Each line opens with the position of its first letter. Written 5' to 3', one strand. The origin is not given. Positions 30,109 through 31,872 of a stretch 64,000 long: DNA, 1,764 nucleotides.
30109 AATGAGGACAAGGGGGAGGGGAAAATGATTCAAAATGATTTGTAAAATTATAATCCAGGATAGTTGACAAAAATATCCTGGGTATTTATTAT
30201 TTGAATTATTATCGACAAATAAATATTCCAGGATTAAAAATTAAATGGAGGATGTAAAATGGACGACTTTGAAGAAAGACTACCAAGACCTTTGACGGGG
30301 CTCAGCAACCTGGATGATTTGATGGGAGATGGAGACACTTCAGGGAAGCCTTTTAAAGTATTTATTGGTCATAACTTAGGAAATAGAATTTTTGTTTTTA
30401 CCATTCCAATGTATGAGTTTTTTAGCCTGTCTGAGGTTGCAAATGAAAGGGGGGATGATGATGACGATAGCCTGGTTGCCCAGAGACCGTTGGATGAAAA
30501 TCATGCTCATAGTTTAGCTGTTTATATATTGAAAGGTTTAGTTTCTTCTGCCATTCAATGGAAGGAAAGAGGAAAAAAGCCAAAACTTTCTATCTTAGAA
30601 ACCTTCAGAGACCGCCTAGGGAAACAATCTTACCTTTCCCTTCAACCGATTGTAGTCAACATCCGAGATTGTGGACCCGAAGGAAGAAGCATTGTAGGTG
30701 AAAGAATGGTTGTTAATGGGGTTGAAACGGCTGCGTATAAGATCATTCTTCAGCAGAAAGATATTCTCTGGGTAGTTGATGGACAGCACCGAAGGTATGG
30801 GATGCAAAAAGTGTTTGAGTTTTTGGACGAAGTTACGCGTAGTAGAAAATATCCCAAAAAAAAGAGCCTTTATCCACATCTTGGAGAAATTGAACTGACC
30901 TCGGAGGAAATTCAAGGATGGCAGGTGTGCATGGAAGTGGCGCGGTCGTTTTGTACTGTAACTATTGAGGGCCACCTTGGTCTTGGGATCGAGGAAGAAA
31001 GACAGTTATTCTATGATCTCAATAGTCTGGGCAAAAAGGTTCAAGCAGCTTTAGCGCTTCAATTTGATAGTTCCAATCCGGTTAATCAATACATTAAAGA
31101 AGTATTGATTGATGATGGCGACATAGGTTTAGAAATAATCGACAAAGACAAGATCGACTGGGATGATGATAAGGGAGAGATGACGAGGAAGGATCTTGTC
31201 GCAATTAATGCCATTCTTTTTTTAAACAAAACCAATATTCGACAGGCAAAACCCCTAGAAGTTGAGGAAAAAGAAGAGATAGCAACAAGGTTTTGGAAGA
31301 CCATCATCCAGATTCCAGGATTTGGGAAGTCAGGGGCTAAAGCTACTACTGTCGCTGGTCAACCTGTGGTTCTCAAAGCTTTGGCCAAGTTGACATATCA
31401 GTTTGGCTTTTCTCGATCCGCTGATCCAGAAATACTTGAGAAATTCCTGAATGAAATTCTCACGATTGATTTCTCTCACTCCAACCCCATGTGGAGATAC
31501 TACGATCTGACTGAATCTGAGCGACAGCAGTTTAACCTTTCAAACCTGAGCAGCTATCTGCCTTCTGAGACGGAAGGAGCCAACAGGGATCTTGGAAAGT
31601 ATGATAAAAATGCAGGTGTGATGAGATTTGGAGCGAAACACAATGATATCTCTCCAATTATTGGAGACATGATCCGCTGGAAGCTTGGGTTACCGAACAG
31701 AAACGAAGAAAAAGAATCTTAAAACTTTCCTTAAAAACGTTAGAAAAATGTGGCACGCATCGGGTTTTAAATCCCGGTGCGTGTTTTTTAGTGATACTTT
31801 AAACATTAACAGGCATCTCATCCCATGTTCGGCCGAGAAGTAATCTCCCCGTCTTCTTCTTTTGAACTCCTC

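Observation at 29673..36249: AT-rich accessory island in the rexAB-equivalent slot between OL/PL and cI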

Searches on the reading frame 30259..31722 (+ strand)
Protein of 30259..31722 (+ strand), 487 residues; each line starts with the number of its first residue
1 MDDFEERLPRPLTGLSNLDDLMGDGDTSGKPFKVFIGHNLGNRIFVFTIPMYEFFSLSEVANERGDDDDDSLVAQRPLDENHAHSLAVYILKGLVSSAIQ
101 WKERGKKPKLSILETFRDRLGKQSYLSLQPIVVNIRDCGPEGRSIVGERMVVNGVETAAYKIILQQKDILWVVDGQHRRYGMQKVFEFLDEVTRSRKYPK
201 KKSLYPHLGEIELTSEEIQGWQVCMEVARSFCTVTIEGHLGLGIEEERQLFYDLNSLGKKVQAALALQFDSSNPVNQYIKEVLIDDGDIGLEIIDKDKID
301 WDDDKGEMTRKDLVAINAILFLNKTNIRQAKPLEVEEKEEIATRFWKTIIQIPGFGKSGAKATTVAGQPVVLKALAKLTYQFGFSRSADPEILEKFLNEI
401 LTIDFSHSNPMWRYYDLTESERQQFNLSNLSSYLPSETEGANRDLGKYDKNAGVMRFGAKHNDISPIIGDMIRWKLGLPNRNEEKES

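Call 3: search_protein_families(library=pfam, proteins=[window:30259-31722:+], max_evalue=0.01)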
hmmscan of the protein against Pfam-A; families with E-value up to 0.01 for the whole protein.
window:30259-31722:+ (487 aa): 1 family
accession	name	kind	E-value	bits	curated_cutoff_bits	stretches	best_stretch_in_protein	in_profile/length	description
PF14072.11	DndB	-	6.9e-31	108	29.1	1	32-422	1-316/338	DNA-sulfur modification-associated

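Call 4: search_protein_families(library=padloc, proteins=[window:30259-31722:+], max_evalue=0.01)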
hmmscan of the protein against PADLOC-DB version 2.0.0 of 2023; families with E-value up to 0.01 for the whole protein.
window:30259-31722:+ (487 aa): 1 family
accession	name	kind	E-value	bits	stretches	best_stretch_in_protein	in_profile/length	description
PDLC02658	DndB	-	9.3e-08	29.5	1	243-414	143-315/356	DndB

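Call 5: search_protein_families(library=ncbifam, proteins=[window:30259-31722:+], max_evalue=0.01)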
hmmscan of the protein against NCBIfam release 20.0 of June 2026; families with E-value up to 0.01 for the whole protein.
window:30259-31722:+ (487 aa): 2 families
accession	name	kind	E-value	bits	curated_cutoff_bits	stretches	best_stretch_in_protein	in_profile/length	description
TIGR03187.1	DGQHR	domain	3.7e-17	63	58.85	2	233-379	124-272/276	DGQHR domain-containing protein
TIGR03233.1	DNA_S_dndB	equivalog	0.0003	19.9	328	1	243-351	142-244/355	DNA sulfur modification protein DndB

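Call 8: search_protein_families(library=phrogs, proteins=[window:30259-31722:+], max_evalue=0.001)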
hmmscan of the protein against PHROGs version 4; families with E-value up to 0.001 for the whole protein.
window:30259-31722:+ (487 aa): 1 family
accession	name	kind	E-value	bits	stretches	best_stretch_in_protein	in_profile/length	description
phrog_36010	-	unknown function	9.1e-160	533.5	1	6-485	7-482/487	-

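Call 23: search_solved_structures(query=window:30259-31722:+, max_evalue=1)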
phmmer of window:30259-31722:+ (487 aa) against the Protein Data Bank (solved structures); distinct sequences matched with E-value up to 1: 0.

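Call 60: search_dna_similar(query=window:30259-31722:+, collection=phages, mode=protein, max_rows=15)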
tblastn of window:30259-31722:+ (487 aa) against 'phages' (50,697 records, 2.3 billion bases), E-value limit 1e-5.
Records with a match: 21; places in all: 21; records where one place covers at least 80% of the query: 21.
Best place of each record, by identity: <60% 21.
By first word of the organism name: Pseudomonas 21.
By host as written in the record: Pseudomonas putida KT2440 and Paw85 5; Pseudomonas syringae 3; Pseudomonas sp. 3; - 2; Pseudomonas syringae pv. Tomato 99TK 2; Pseudomonas sp. AY2 1; Pseudomonas syringae pv. Tomato 192 1; Pseudomonas syringae 19B 1; and 3 more.
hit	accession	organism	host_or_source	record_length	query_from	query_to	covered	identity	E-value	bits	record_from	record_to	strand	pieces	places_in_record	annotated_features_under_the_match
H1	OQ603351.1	Pseudomonas phage Ep020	Pseudomonas sp. AY2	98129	6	482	98%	50.4%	9e-140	449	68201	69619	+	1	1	record has no annotation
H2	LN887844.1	Pseudomonas phage VCM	-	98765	6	485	99%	49.5%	3e-137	442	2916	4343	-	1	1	hypothetical protein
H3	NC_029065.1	Pseudomonas phage VCM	-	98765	6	485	99%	49.5%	3e-137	442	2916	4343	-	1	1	hypothetical protein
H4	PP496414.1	Pseudomonas phage vB_PpuM-KoPa-4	Pseudomonas putida KT2440 and Paw85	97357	6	487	99%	49.1%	5e-141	453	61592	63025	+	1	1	hypothetical protein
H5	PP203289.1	Pseudomonas phage Psxphi15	Pseudomonas syringae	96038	6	485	99%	49.3%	2e-136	440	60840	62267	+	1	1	hypothetical protein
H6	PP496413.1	Pseudomonas phage vB_PpuM-Amme-3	Pseudomonas putida KT2440 and Paw85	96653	6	487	99%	48.9%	5e-141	453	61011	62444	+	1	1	hypothetical protein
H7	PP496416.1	Pseudomonas phage vB_PpuM-Kassivere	Pseudomonas putida KT2440 and Paw85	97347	6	487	99%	48.9%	5e-141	453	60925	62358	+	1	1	hypothetical protein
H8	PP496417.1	Pseudomonas phage vB_PpuM-Roomu-2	Pseudomonas putida KT2440 and Paw85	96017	6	487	99%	48.9%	6e-141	453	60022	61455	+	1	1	hypothetical protein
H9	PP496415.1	Pseudomonas phage vB_PpuM-NoPa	Pseudomonas putida KT2440 and Paw85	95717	6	487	99%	48.9%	6e-141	453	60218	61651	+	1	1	hypothetical protein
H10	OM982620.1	Pseudomonas phage Kremar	Pseudomonas syringae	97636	6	485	99%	49.1%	7e-136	438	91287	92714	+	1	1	hypothetical protein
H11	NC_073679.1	Pseudomonas phage Kremar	Pseudomonas syringae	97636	6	485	99%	49.1%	7e-136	438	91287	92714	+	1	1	hypothetical protein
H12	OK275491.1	Pseudomonas phage REC1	Pseudomonas sp.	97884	6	481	98%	49.5%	6e-138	444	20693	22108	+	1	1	hypothetical protein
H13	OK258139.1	Pseudomonas phage COT4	Pseudomonas sp.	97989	6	481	98%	49.5%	6e-138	444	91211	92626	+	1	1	DNA sulfur modification protein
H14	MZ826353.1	Pseudomonas phage REC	Pseudomonas syringae pv. Tomato 192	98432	6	481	98%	49.5%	6e-138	444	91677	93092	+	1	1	185: DNA sulfur modification protein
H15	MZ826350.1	Pseudomonas phage M5.1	Pseudomonas syringae pv. Tomato 99TK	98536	6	481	98%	49.5%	6e-138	444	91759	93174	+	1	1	183: DNA sulfur modification protein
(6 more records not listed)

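Call 61: get_annotated_region(hit=H4, flank=5000)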
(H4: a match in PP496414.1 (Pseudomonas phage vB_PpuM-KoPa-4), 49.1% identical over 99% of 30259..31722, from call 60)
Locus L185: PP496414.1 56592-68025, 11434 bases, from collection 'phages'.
description: Pseudomonas phage vB_PpuM-KoPa-4, complete genome.
organism: Pseudomonas phage vB_PpuM-KoPa-4 (NCBI taxid 3132618)
taxonomy: Viruses; Duplodnaviria; Heunggongvirae; Uroviricota; Caudoviricetes
host: Pseudomonas putida KT2440 and Paw85; source: muddy lake water; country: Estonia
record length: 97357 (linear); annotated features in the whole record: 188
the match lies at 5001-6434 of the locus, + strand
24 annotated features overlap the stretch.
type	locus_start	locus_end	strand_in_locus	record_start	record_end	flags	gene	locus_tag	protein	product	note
CDS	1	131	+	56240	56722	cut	-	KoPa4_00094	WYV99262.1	hypothetical protein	-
CDS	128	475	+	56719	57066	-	-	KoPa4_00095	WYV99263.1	hypothetical protein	-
CDS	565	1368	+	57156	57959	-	-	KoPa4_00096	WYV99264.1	hypothetical protein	-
CDS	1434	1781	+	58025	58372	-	-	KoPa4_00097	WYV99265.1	hypothetical protein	-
CDS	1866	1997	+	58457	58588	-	-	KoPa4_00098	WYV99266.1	hypothetical protein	-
CDS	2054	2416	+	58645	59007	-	-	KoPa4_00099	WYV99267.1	hypothetical protein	-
CDS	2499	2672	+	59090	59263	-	-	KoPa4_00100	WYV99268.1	hypothetical protein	-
CDS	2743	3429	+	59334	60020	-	-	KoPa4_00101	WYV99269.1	hypothetical protein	-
CDS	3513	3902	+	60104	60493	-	-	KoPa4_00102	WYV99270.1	hypothetical protein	-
CDS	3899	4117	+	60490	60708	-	-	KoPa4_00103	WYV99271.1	hypothetical protein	-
CDS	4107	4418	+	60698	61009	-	-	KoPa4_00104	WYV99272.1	hypothetical protein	-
CDS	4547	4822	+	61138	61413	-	-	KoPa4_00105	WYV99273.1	hypothetical protein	-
CDS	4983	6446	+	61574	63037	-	-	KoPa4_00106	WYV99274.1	hypothetical protein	-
CDS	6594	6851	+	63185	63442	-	-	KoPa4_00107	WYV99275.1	hypothetical protein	-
CDS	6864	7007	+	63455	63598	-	-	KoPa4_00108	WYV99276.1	hypothetical protein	-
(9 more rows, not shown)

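Call 62: find_related_loci(query=window:30259-31722:+, collection=viral_contigs, flank=6000)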
Query window:30259-31722:+ (487 aa) in viral_contigs; peptide patterns used: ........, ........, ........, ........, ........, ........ (x = any residue, [..] = any of these).
57 stretches matched a pattern, but none encodes a relative of the query by tblastn (E <= 1e-3).

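Call 63: find_homologous_proteins(query=window:30259-31722:+, max_evalue=0.00001)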
Query window:30259-31722:+ (487 aa): 1375 proteins with E <= 0.00001 among 8000 candidates; the best 120 are listed.
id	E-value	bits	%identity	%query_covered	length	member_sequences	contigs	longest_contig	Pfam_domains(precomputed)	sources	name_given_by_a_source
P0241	1.2e-223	761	100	69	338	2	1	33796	PF14072.12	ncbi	-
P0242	4.1e-189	647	61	99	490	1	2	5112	PF14072.12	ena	-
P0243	1.5e-184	632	60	99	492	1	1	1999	PF14072.12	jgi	jgi:hypothetical protein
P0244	1.1e-182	626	59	99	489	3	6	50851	PF14072.12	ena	-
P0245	1.4e-181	623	58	100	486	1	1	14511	PF14072.12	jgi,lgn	jgi:hypothetical protein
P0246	1.6e-181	622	61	98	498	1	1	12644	PF14072.12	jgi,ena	-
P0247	3.7e-181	621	59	99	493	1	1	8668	PF14072.12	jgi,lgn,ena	-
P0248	9.6e-181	620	58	99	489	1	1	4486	PF14072.12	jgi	jgi:hypothetical protein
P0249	1.5e-180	619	58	99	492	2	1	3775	PF14072.12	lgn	-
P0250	3.6e-180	618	58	99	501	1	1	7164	PF14072.12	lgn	-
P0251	5.1e-180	617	60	99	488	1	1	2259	PF14072.12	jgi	jgi:hypothetical protein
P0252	5.5e-180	617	58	98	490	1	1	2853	PF14072.12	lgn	-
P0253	8.4e-180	617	59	98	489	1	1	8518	PF14072.12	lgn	-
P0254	8.5e-180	617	58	100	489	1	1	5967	PF14072.12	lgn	-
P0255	1.1e-179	616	59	99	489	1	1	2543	PF14072.12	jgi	jgi:hypothetical protein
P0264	2.7e-177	608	57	100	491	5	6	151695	PF14072.12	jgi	jgi:DNA-sulfur modification-associated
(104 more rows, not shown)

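Call 64: find_encoding_contigs(protein=P0244, flank=5000, max_places=4)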
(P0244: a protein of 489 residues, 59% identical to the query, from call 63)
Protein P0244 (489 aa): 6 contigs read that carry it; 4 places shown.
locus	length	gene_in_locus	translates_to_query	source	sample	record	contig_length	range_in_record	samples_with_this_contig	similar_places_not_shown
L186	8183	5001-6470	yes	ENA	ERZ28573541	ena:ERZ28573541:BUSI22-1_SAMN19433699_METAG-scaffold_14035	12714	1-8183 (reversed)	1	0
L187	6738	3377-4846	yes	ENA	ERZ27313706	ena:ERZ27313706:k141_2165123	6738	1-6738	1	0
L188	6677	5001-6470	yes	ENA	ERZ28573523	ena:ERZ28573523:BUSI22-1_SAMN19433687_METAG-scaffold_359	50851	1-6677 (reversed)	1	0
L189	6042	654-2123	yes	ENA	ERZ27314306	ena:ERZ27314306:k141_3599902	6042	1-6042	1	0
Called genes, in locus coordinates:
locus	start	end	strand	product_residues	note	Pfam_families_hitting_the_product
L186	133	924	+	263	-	PF00106:adh_short, PF08659:KR, PF13561:adh_short_C2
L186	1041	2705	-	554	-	PF02463:SMC_N (faint), PF00005:ABC_tran, PF13304:AAA_21 (faint), PF13555:AAA_29 (faint), PF12848:ABC_tran_Xtn, PF00005:ABC_tran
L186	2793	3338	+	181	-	PF07152:YaeQ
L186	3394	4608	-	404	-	PF00563:EAL, PF08668:HDOD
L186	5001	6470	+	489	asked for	PF14072:DndB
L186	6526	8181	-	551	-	?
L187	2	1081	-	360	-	?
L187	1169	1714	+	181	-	PF07152:YaeQ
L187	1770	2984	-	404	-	PF00563:EAL, PF08668:HDOD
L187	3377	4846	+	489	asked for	PF14072:DndB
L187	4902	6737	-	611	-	?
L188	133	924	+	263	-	PF00106:adh_short, PF08659:KR, PF13561:adh_short_C2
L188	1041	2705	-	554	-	PF02463:SMC_N (faint), PF00005:ABC_tran, PF13304:AAA_21 (faint), PF13555:AAA_29 (faint), PF12848:ABC_tran_Xtn, PF00005:ABC_tran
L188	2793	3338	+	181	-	PF07152:YaeQ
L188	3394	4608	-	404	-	PF00563:EAL, PF08668:HDOD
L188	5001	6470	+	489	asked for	PF14072:DndB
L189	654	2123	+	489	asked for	PF14072:DndB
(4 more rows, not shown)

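Call 65: find_encoding_contigs(protein=P0264, flank=5000, max_places=4)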
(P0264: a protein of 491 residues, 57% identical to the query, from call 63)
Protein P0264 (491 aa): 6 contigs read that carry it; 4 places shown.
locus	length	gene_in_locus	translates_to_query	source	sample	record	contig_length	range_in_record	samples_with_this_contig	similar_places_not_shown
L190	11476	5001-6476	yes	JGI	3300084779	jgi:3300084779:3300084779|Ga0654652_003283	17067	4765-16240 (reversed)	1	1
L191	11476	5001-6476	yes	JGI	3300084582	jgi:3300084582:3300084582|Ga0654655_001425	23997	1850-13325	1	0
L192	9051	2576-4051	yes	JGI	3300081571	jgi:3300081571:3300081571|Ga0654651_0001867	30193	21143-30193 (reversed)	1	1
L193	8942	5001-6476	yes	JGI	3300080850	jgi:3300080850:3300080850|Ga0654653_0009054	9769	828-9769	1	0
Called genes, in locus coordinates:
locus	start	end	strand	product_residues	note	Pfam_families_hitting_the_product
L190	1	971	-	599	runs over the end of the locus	?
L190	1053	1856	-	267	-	PF02673:BacA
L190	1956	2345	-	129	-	PF20159:YidB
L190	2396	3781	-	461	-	PF01479:S4, PF00849:PseudoU_synth_2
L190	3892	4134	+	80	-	PF02604:PhdYeFM_antitox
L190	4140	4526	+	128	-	PF01850:PIN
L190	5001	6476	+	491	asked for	PF14072:DndB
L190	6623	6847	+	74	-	PF04014:MazE_antitoxin (weak)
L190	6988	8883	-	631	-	PF13667:ThiC-associated, PF01964:ThiC_Rad_SAM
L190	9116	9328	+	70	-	-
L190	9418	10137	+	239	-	PF01569:PAP2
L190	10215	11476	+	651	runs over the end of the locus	PF00884:Sulfatase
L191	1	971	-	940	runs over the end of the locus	?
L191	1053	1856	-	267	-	PF02673:BacA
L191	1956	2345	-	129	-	PF20159:YidB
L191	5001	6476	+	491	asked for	PF14072:DndB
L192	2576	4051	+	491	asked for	PF14072:DndB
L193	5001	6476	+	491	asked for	PF14072:DndB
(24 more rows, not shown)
